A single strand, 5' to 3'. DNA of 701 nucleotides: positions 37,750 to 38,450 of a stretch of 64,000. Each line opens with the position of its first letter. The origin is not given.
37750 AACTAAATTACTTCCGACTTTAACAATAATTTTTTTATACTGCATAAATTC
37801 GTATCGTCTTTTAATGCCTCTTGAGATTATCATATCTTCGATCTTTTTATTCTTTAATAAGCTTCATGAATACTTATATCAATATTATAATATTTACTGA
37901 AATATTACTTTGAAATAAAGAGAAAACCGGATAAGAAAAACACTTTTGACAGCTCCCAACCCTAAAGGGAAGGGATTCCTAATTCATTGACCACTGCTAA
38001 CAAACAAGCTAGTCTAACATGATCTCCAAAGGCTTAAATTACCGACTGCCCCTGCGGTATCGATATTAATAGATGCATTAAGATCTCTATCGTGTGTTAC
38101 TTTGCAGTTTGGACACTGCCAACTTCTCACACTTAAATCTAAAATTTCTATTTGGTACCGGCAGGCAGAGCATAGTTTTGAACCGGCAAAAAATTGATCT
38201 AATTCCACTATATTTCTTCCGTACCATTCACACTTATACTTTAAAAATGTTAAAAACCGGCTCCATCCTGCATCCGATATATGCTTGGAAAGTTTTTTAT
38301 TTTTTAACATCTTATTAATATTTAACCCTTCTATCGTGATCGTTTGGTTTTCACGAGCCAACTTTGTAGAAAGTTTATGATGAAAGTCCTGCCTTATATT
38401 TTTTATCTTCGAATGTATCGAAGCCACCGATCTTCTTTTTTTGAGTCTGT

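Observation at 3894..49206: IS605-family TnpB/omegaRNA system: all nucleases dead, but the RE (guide-RNA) module persists in eight copies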

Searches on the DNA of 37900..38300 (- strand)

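Call 36: search_rna_families(source=window, start=37900, end=38300, threshold=evalue, max_evalue=10, show_alignments=3)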
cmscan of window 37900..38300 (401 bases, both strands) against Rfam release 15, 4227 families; matches with E-value up to 10: 0.
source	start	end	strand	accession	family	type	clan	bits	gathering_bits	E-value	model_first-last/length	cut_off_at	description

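Call 66: build_rna_model(alignment_id=A6, structure=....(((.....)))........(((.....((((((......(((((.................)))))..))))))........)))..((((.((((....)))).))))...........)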
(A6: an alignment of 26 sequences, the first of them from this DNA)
Model R1 built from alignment A6 (26 sequences, 124 columns); structure: as given.
model positions 116; base pairs 25; branch points 2; effective number of sequences 2.83; information 0.59 bits per position. Calibrated on 0.2 Mb of random sequence (short: E-values are rough).
structure used (alignment columns):
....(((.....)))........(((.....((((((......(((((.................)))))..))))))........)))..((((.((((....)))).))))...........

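Call 67: search_with_rna_model(model_id=R1, source=window, filters=off, max_evalue=10)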
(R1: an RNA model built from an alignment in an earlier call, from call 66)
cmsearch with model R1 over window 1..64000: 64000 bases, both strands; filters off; matches with E-value up to 10: 28.
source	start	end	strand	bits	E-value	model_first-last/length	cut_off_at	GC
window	37946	38051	-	89.8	3.8e-20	1-116/116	no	0.44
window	23954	24057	+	81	5.3e-18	1-116/116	no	0.47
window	43053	43156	-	71.9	8.5e-16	1-116/116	no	0.45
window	49102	49206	+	63.5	9.3e-14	1-116/116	no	0.42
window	25982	26084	-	61.2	3.4e-13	1-116/116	no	0.43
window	3893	3996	+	56.9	3.7e-12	1-116/116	no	0.42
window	42248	42354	+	53.5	2.4e-11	1-116/116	no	0.45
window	21505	21637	-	17.4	0.014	1-116/116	no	0.38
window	545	647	-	12.6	0.21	1-116/116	no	0.36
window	39569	39679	-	11.4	0.39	1-116/116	no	0.33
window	51407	51461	-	11.4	0.41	1-116/116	no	0.29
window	23163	23243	+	10.7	0.6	1-116/116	no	0.27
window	59247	59320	-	10.2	0.77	1-116/116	no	0.23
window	7797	7816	-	9.5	1.2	88-107/116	no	0.5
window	10162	10237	-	8.1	2.5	1-116/116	no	0.38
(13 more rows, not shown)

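Call 68: search_with_rna_model(model_id=R1, sources=[L001, L002, L003, L004, L005, L006, L007, L008, L009, L010, L011, L012, L013, L014, L015, L016, L017, L018, L019, L020, L021, L022, L023, L024, L025, L026, L027, L028, L029, L030, L031, L032, L033, L034, L035, L036, L037, L038, L039, L040, L041, L042, L043, L044, L045, L046, L047, L048, L049, L050, L051, L052, L053, L054, L055, L056, L057, L058, L059, L060, L061, L062, L063, L064, L065, L066, L067, L068, L069, L070, L071, L072, L073, L074, L075, L076, L077, L078, L079, L080, L081, L082], max_evalue=0.001)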
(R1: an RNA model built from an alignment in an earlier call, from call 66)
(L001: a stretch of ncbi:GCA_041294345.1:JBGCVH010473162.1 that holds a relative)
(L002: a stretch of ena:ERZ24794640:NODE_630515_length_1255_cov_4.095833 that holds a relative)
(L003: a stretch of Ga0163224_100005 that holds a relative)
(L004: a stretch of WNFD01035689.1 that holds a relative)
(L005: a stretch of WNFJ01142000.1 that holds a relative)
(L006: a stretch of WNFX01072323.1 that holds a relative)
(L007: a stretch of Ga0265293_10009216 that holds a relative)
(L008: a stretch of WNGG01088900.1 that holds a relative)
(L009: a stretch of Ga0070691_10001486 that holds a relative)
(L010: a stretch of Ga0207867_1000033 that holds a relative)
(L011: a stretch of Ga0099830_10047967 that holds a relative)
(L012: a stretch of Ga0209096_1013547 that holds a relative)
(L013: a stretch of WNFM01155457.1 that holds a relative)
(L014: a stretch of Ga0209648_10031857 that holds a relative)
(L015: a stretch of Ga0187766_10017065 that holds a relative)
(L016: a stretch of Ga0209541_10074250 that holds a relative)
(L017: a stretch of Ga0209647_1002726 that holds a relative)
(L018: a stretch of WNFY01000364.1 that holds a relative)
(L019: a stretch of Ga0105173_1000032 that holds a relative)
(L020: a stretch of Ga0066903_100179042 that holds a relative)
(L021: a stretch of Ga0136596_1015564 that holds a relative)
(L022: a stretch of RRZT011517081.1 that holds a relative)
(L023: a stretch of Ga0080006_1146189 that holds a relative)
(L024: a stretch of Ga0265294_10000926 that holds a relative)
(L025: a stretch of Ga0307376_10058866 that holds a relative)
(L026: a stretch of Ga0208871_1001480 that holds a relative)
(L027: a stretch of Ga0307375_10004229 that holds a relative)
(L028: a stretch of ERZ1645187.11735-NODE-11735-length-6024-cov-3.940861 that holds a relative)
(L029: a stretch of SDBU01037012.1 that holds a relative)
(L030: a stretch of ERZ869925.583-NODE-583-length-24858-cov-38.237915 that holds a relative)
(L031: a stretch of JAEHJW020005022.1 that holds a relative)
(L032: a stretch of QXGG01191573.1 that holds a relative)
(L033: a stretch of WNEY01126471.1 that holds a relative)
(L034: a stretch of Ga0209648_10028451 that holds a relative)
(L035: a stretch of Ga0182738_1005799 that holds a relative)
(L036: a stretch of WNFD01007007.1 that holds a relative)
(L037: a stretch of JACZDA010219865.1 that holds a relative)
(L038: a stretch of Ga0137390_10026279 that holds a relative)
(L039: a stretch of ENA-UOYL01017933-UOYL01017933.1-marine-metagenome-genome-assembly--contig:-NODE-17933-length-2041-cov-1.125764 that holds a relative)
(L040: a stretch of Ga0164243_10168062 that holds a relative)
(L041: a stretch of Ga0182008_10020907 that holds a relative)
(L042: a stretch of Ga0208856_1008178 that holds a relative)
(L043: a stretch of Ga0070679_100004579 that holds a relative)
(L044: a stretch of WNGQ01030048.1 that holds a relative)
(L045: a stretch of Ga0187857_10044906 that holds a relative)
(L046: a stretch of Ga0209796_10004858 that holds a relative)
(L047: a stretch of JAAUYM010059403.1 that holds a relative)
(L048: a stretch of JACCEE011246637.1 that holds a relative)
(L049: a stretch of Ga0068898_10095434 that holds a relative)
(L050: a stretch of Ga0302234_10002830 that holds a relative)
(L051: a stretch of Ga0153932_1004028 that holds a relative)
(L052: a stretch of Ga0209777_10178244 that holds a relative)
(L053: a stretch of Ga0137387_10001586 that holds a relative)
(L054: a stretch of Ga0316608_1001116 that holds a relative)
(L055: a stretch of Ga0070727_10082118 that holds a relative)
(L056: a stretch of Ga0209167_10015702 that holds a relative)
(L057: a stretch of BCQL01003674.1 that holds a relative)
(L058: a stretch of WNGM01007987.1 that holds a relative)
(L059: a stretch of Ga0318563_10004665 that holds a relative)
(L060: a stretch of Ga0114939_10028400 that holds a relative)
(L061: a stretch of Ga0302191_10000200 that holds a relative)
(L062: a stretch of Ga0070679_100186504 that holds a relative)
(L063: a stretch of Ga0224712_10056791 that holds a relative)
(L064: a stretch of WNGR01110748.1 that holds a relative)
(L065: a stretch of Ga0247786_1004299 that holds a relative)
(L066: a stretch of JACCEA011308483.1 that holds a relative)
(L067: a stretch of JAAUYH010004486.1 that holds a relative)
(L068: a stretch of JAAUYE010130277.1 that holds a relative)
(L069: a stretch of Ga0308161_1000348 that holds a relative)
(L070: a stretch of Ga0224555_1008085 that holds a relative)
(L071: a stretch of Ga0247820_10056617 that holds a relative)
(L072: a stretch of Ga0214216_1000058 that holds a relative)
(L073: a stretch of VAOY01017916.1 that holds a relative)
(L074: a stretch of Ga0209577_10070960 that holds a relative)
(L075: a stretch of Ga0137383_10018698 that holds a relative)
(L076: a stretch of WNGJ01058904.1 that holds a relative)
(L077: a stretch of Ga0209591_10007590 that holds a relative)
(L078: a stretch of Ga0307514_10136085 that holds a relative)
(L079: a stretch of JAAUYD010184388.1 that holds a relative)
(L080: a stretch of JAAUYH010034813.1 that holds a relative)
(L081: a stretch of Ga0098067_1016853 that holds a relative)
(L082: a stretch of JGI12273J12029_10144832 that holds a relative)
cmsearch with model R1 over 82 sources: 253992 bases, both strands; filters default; matches with E-value up to 0.001: 80.
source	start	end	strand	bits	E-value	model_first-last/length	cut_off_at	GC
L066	1899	2014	+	119.6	9.2e-27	1-116/116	no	0.57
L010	2575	2689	+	118.1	2e-26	1-116/116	no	0.6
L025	1333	1449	+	117.1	3.6e-26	1-116/116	no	0.53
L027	2575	2691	+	117.1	3.6e-26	1-116/116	no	0.53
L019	2575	2691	+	116.7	4.5e-26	1-116/116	no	0.58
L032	2575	2690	+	115.3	9.9e-26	1-116/116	no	0.59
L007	2575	2691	+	114.1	2e-25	1-116/116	no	0.6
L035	2575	2689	+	113.1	3.4e-25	1-116/116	no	0.54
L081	1319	1431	+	109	3.3e-24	1-116/116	no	0.58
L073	1658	1770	+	108.3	4.8e-24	1-116/116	no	0.57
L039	1299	1411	+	108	5.7e-24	1-116/116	no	0.57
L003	2575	2691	+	106.4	1.4e-23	1-116/116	no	0.57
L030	2575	2690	+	106.3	1.5e-23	1-116/116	no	0.52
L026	2575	2690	+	105.5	2.4e-23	1-116/116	no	0.58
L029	2569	2676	+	103.5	7.1e-23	1-116/116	no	0.51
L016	2572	2688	+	103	9.4e-23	1-116/116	no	0.55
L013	2572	2686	+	100.6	3.6e-22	1-116/116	no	0.67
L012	2575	2688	+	100.3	4.3e-22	1-116/116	no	0.58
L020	2575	2690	+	94.8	9.1e-21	1-116/116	no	0.63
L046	2573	2689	+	91.9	4.6e-20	1-116/116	no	0.54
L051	2232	2351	+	90.3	1.1e-19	1-116/116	no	0.52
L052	1493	1601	+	90.2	1.2e-19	1-116/116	no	0.42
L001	1291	1395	+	88.7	2.7e-19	1-116/116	no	0.49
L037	1665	1780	+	88.6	3e-19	1-116/116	no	0.65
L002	1125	1228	+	86.8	7.9e-19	1-116/116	no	0.49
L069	2569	2684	+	85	2.2e-18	1-116/116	no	0.55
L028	1131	1269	+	74.9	6.3e-16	1-116/116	no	0.59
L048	2572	2710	+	74.3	8.6e-16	1-116/116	no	0.58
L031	2575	2714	+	73.5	1.4e-15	1-116/116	no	0.6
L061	2575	2686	+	73.2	1.6e-15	1-116/116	no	0.52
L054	2572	2709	+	71.8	3.6e-15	1-116/116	no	0.46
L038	1927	2069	+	70.3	8.3e-15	1-116/116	no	0.62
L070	1439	1578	+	69.3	1.4e-14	1-116/116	no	0.53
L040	1309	1448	+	69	1.6e-14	1-116/116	no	0.69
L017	2572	2711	+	69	1.7e-14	1-116/116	no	0.64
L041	2572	2711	+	67.8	3.4e-14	1-116/116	no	0.59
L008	1853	1992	+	67.7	3.4e-14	1-116/116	no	0.59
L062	1323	1460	+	66.7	6e-14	1-116/116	no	0.67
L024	2575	2711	+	66.2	7.9e-14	1-116/116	no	0.52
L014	1238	1380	+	66.1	8.6e-14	1-116/116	no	0.62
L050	1183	1320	+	65.6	1.2e-13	1-116/116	no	0.66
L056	1775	1915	+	65.1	1.5e-13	1-116/116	no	0.66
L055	1617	1755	+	65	1.6e-13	1-116/116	no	0.53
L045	1330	1467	+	64.4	2.2e-13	1-116/116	no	0.69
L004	1930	2072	+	63.9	2.9e-13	1-116/116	no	0.62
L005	1330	1472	+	63.9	2.9e-13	1-116/116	no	0.62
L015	1287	1401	+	63.4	3.8e-13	1-116/116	no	0.59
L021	1409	1547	+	62.5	6.3e-13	1-116/116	no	0.48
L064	1457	1564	+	62.2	7.6e-13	1-116/116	no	0.62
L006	1406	1549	+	62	8.2e-13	1-116/116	no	0.58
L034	2572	2714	+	61.5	1.1e-12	1-116/116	no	0.59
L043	2578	2715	+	61.1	1.4e-12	1-116/116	no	0.69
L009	1571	1713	+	61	1.5e-12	1-116/116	no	0.57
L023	2572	2716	+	59.6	3.1e-12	1-116/116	no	0.62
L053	2572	2679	+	59.1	4.2e-12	1-116/116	no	0.6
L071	2002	2141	+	58.6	5.6e-12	1-116/116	no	0.68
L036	2566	2680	+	57.1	1.3e-11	1-116/116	no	0.62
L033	1535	1642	+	57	1.4e-11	1-116/116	no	0.56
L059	2581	2718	+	56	2.4e-11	1-116/116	no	0.69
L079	2581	2690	+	55.3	3.6e-11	1-116/116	no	0.51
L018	2572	2686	+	54.3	6.3e-11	1-116/116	no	0.57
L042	1252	1361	+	53.5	9.6e-11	1-116/116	no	0.54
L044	2070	2209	+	51.5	3e-10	1-116/116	no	0.61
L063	1296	1437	+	50.6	4.8e-10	1-116/116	no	0.54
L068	1573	1710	+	50.2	6.1e-10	1-116/116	no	0.5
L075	2566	2705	+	49.6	8.4e-10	1-116/116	no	0.67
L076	2246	2385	+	49.6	8.4e-10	1-116/116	no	0.67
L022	2584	2727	+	49.5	8.8e-10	1-116/116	no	0.5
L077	2578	2715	+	49.4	9.5e-10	1-116/116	no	0.52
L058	2596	2736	+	48.5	1.5e-09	1-116/116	no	0.62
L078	1473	1613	+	48.5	1.6e-09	1-116/116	no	0.7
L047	2572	2690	+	47.4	2.9e-09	1-116/116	no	0.56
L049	1247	1398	+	44.5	1.5e-08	1-116/116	no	0.56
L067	2200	2316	+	42.5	4.5e-08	1-116/116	no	0.49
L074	2465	2598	+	37.8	6.3e-07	1-116/116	no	0.66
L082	1215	1370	+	34.8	3.3e-06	1-116/116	no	0.49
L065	1917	2076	+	32.9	9.7e-06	1-116/116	no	0.63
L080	1145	1310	+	32.3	1.4e-05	1-116/116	no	0.52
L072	2572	2702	+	28.3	0.00013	1-116/116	no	0.44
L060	1097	1313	+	26.7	0.00031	1-116/116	no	0.53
